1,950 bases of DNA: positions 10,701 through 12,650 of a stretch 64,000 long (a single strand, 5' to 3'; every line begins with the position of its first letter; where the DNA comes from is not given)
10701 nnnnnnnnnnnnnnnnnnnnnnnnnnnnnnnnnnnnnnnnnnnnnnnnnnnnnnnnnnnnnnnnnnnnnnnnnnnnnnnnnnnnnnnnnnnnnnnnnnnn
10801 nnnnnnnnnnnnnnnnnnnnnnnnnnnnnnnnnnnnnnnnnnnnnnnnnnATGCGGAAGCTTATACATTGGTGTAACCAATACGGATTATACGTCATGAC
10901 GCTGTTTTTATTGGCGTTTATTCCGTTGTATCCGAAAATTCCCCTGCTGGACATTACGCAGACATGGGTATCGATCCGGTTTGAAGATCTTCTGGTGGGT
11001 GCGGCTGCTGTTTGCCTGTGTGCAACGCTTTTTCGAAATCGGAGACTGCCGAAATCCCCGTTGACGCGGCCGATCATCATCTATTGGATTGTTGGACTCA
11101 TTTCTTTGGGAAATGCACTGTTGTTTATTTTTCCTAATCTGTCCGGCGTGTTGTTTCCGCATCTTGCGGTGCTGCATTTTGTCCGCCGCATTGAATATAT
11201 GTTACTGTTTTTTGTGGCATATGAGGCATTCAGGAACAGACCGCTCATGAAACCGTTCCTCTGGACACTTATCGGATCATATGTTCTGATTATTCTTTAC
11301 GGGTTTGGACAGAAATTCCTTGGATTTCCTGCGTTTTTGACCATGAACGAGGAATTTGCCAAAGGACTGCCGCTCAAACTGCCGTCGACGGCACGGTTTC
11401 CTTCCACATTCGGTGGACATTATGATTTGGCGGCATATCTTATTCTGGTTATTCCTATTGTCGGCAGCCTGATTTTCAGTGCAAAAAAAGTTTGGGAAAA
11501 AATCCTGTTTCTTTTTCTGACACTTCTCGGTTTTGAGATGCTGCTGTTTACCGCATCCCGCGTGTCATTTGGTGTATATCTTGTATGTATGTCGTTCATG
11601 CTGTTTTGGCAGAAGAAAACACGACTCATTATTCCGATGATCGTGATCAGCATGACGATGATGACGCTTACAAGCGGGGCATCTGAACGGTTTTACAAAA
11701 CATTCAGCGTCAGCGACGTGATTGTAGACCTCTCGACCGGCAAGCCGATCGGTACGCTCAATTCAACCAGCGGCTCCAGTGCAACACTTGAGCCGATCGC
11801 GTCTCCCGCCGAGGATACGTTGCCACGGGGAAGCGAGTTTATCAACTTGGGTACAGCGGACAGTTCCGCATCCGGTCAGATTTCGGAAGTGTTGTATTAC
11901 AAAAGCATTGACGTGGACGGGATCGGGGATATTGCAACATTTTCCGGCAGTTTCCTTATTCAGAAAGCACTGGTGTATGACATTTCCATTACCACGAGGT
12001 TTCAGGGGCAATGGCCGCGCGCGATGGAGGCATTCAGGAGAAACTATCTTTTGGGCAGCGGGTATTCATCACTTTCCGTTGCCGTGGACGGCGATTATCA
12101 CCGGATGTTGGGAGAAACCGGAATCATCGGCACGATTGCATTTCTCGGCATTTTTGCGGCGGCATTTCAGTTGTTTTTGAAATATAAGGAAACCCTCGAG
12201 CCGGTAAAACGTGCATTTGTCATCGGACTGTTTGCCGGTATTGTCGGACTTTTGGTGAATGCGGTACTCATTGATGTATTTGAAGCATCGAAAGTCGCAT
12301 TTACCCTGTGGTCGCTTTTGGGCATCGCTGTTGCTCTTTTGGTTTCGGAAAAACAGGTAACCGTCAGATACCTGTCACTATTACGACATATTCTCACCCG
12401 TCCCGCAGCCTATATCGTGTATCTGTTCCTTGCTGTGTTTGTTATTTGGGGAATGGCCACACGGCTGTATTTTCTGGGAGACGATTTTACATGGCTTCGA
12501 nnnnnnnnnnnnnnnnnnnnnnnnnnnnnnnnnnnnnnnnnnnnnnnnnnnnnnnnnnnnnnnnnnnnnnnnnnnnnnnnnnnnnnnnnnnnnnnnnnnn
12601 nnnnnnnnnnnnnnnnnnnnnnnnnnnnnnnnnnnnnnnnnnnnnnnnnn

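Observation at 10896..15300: Wzy/O-antigen-ligase-like domain fused to a GT-C (GT39-like) glycosyltransferase in one 995-aa protein, followed by a second GT39-like protein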

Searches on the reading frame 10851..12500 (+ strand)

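Call 5: search_protein_families(library=pfam, proteins=[window:10851-12500:+], max_evalue=10)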
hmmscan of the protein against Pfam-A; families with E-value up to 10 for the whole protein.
window:10851-12500:+ (550 aa): 2 families
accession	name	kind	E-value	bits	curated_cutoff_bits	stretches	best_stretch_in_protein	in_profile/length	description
PF13755.11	Sensor_TM1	-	0.049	13.8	26.6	1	65-93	6-34/68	Sensor N-terminal transmembrane domain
PF23930.1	DUF7268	-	0.15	12.7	27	1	449-492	5-49/104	Family of unknown function (DUF7268)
